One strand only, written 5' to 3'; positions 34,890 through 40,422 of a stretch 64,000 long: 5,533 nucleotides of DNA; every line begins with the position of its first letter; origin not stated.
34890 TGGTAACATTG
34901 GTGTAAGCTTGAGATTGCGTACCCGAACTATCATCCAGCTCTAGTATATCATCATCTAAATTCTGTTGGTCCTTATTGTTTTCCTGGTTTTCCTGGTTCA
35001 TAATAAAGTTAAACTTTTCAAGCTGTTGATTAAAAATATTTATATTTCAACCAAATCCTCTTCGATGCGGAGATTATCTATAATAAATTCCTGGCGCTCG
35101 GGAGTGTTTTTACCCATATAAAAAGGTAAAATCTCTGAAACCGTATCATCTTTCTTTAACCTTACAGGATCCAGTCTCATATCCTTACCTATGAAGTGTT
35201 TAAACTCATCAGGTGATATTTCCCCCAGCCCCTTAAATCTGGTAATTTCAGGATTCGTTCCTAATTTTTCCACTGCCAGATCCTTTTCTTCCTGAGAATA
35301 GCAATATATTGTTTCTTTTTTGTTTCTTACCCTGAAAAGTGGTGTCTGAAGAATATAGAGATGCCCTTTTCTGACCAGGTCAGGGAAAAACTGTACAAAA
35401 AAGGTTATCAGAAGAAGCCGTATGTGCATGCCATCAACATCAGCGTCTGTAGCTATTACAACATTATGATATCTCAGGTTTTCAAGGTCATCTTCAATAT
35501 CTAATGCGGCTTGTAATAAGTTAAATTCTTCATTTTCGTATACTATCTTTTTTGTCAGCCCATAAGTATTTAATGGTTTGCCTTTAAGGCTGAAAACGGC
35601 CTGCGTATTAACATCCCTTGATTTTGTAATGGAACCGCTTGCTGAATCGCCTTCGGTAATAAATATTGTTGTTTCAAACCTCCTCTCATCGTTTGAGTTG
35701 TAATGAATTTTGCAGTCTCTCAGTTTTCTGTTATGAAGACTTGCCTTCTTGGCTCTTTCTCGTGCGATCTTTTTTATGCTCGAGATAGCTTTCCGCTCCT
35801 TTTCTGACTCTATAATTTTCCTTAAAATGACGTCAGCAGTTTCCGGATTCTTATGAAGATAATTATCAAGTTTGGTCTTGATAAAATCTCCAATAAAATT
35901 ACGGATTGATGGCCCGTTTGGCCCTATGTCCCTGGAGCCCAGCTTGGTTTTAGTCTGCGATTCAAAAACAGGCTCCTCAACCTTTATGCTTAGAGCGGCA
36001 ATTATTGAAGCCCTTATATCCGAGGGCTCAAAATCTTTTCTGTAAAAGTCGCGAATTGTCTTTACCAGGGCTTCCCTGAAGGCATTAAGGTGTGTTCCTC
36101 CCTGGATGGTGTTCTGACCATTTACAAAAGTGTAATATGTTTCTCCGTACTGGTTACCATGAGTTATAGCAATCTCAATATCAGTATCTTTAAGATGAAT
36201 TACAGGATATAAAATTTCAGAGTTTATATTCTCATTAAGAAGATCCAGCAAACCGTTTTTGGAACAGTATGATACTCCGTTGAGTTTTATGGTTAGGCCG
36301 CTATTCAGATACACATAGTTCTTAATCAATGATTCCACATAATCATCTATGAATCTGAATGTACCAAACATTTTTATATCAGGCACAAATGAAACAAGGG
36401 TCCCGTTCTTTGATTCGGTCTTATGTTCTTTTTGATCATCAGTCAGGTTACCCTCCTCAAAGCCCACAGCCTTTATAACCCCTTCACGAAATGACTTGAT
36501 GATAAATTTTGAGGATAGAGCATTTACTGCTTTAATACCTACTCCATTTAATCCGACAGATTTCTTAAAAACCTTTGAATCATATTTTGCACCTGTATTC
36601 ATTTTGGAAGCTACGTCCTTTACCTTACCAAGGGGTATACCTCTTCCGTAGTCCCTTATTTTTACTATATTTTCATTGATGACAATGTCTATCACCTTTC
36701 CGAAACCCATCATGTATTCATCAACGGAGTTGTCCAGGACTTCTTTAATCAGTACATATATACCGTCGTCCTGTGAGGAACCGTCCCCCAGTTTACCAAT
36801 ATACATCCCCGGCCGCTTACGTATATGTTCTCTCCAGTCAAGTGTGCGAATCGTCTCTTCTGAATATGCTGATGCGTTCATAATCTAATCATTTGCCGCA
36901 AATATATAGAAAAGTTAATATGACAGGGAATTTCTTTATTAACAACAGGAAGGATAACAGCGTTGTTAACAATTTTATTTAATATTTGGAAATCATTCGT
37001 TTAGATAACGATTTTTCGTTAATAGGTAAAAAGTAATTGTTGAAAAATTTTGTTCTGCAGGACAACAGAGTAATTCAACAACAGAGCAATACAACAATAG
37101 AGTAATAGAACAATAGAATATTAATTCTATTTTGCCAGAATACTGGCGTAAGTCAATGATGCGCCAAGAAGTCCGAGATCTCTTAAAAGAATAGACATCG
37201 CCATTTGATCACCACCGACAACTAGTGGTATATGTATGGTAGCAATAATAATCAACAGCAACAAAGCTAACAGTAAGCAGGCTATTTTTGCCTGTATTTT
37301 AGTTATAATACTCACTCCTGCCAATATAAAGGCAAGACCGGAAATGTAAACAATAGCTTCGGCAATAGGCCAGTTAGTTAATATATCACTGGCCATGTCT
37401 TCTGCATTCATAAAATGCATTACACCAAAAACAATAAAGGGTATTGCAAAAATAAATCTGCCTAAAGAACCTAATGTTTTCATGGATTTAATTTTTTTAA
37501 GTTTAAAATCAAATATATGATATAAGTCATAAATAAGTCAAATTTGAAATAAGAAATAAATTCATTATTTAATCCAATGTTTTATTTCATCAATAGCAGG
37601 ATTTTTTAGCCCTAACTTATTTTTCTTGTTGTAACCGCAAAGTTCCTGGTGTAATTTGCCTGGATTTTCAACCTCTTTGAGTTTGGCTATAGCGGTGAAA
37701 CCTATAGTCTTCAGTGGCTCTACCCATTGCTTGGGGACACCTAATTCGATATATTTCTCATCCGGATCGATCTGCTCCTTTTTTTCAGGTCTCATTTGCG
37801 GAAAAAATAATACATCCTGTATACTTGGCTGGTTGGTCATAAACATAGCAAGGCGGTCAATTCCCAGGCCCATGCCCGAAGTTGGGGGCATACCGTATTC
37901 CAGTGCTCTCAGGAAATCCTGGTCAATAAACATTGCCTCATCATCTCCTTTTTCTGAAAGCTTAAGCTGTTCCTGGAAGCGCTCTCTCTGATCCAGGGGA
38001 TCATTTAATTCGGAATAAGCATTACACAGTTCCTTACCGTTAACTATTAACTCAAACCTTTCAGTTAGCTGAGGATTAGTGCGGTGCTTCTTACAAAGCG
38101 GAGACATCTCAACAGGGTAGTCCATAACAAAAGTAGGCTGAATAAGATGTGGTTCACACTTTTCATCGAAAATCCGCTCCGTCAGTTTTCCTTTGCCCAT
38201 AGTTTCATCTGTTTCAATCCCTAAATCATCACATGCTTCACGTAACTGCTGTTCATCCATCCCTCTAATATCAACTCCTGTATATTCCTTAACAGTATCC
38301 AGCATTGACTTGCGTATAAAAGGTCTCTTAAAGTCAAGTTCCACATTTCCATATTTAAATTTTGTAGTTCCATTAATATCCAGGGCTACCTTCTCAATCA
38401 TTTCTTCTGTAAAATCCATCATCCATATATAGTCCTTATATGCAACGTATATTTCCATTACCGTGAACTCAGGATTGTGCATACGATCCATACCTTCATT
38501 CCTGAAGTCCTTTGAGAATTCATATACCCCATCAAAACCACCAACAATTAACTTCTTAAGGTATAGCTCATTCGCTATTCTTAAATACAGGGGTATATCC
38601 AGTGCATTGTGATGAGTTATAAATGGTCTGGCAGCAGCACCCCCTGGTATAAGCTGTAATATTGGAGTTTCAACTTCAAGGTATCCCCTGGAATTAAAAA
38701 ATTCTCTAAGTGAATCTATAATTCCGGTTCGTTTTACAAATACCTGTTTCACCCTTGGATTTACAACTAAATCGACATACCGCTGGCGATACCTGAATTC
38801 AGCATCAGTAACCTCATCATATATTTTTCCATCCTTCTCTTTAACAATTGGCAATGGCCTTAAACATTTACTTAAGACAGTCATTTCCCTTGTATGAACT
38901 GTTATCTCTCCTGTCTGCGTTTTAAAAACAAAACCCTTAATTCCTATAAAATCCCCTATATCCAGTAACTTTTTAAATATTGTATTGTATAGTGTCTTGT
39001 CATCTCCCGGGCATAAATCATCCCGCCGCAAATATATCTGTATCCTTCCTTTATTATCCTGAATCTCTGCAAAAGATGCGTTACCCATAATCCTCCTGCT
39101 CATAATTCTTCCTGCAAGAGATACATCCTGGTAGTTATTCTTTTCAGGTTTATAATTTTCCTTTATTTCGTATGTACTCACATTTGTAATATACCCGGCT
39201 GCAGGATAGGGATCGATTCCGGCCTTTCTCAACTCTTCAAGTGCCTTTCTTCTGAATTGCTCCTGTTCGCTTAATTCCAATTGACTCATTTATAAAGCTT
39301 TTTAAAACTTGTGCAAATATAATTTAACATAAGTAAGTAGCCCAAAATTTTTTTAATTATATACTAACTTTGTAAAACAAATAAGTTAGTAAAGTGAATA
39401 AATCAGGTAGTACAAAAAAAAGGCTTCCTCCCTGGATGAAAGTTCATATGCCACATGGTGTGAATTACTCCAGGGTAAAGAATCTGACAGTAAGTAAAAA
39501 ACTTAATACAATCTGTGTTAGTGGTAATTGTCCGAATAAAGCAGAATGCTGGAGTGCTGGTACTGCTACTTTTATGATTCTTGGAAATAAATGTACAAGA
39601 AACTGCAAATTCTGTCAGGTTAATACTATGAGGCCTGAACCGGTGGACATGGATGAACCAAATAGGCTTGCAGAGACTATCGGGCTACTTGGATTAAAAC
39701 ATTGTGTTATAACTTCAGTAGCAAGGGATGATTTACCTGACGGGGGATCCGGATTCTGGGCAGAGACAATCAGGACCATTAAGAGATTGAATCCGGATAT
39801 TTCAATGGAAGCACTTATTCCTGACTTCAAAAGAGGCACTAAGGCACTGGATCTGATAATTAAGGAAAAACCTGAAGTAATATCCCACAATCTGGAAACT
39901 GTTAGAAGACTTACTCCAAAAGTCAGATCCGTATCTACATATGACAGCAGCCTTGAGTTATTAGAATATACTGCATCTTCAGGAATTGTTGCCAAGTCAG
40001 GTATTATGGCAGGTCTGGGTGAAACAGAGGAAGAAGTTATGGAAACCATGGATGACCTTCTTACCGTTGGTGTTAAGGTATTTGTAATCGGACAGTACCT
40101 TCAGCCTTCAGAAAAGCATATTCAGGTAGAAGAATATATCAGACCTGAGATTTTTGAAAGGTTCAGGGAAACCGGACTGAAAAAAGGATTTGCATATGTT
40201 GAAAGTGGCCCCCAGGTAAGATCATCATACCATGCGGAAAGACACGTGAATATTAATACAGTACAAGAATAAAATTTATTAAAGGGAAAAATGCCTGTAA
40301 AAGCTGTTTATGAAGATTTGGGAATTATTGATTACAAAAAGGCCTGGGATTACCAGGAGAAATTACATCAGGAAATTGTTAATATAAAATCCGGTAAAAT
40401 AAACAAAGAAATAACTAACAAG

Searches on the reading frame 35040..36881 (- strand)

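Call 76: search_protein_families(library=pfam, proteins=[window:35040-36881:-], max_evalue=0.0001)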
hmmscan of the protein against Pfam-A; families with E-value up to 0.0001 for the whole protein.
window:35040-36881:- (613 aa): 4 families
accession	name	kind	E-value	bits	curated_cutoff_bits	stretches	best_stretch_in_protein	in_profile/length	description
PF00204.31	DNA_gyraseB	-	3.2e-33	115.1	27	1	214-368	8-169/173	DNA gyrase B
PF01751.28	Toprim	-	3.4e-15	56.4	23.1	1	405-511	1-94/96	Toprim domain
PF02518.31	HATPase_c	-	3.7e-07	31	26.4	1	39-125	4-86/111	Histidine kinase-, DNA gyrase B-, and HSP90-like ATPase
PF00986.26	DNA_gyraseB_C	-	1.6e-06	28.6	29.8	1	543-600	3-62/63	DNA gyrase B subunit, carboxyl terminus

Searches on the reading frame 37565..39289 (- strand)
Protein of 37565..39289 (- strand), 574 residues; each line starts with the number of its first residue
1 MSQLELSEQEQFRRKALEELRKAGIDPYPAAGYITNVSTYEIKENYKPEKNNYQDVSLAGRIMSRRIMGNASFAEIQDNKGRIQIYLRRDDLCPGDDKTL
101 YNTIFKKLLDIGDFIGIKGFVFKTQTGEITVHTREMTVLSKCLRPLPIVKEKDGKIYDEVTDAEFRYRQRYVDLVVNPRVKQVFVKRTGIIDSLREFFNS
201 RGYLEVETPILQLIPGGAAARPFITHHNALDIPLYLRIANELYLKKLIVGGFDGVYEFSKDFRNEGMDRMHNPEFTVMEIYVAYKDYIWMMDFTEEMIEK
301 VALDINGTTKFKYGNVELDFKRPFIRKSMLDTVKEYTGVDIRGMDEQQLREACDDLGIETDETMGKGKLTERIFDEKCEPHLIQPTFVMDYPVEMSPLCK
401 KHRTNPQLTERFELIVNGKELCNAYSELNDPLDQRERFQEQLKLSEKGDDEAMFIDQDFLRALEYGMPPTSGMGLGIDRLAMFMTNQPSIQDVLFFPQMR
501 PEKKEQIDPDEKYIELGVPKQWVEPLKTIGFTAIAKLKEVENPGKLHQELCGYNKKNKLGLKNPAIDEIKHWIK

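Call 76: search_protein_families(library=pfam, proteins=[window:37565-39289:-], max_evalue=0.0001)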
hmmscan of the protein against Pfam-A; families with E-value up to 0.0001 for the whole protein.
window:37565-39289:- (574 aa): 2 families
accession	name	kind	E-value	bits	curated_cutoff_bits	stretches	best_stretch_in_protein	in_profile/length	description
PF00152.25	tRNA-synt_2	-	7.9e-90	301.5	25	1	163-499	2-307/308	tRNA synthetases class II (D, K and N)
PF01336.31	tRNA_anti-codon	-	4.8e-13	49.3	27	1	56-139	1-75/75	OB-fold nucleic acid binding domain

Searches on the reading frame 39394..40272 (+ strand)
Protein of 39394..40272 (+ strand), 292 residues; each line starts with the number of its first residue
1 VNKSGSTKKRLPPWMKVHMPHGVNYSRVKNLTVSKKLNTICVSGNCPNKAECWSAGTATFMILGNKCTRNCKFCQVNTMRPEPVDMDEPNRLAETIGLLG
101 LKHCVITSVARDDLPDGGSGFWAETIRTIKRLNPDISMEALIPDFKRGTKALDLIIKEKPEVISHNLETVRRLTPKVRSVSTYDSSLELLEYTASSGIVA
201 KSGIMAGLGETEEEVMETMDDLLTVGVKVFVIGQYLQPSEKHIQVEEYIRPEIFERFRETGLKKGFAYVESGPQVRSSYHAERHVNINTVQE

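Call 76: search_protein_families(library=pfam, proteins=[window:39394-40272:+], max_evalue=0.0001)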
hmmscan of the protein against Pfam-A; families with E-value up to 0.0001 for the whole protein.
window:39394-40272:+ (292 aa): 2 families
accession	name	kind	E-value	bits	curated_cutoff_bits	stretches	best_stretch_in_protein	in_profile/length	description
PF04055.27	Radical_SAM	-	5.7e-19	69.3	29.5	1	61-222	1-166/166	Radical SAM superfamily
PF16881.10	LIAS_N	-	1.2e-07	32.5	27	1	6-46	57-96/96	N-terminal domain of lipoyl synthase of Radical_SAM family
